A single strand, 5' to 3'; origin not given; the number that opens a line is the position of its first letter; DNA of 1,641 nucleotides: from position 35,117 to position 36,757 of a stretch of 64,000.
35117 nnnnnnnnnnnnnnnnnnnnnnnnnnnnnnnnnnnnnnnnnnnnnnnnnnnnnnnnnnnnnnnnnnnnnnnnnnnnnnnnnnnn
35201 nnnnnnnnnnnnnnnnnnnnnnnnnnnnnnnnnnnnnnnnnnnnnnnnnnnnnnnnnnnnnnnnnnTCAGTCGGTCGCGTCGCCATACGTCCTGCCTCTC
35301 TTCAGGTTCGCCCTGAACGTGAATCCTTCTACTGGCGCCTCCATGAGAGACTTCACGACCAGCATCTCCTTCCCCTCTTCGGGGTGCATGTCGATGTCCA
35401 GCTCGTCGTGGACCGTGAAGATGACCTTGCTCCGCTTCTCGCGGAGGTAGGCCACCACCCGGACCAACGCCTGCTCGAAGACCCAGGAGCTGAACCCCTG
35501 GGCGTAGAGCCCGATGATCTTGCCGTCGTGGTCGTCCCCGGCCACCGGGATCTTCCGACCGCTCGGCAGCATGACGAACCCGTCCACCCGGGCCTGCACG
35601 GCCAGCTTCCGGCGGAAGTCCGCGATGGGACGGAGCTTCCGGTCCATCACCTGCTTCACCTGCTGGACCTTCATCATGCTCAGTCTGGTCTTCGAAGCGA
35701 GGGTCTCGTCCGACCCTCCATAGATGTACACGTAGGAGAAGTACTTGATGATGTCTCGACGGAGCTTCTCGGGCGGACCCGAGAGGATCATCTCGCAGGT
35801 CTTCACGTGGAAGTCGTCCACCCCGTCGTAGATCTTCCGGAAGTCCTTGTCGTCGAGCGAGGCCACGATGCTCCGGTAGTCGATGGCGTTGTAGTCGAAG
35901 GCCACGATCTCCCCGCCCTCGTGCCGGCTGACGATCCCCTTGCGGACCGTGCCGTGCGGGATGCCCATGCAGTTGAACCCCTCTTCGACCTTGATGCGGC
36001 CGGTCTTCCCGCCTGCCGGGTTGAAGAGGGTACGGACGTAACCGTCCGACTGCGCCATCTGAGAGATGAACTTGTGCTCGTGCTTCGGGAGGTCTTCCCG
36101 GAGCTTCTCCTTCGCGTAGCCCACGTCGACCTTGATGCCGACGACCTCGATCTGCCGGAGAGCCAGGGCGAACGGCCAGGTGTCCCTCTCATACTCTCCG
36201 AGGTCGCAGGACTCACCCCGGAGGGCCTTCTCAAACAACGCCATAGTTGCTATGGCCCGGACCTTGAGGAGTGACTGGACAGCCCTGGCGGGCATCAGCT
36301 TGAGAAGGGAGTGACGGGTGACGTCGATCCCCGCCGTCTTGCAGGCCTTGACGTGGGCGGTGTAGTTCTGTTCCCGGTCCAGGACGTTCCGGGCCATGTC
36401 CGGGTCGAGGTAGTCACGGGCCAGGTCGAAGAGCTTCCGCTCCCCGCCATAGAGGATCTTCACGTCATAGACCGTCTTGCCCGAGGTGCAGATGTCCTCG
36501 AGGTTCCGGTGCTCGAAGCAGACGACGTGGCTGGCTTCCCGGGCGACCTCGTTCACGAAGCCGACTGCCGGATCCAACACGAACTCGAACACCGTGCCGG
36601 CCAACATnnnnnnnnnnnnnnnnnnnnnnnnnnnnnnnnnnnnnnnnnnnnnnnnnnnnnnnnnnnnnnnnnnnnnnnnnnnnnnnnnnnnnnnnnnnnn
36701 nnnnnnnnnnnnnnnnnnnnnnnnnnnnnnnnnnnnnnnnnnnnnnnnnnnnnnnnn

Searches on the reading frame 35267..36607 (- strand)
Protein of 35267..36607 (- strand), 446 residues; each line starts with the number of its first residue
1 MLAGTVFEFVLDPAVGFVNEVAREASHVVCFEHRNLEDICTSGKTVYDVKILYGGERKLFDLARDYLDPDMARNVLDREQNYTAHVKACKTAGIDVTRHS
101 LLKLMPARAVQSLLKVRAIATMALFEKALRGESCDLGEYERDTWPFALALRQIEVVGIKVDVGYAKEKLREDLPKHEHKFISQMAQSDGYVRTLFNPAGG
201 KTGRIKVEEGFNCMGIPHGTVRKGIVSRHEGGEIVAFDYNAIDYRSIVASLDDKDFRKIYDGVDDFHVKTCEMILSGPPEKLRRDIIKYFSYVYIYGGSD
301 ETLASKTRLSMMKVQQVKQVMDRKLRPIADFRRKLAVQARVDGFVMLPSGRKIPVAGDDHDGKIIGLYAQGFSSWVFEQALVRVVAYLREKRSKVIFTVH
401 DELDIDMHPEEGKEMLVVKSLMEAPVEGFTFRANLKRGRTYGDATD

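Call 55: search_protein_families(library=pfam, proteins=[window:35267-36607:-], max_evalue=0.001)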
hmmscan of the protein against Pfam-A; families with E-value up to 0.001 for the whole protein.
window:35267-36607:- (446 aa): 1 family
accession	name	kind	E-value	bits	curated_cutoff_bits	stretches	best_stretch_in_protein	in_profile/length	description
PF00476.26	DNA_pol_A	-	2.6e-22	79.7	34.3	1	180-425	96-360/381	DNA polymerase family A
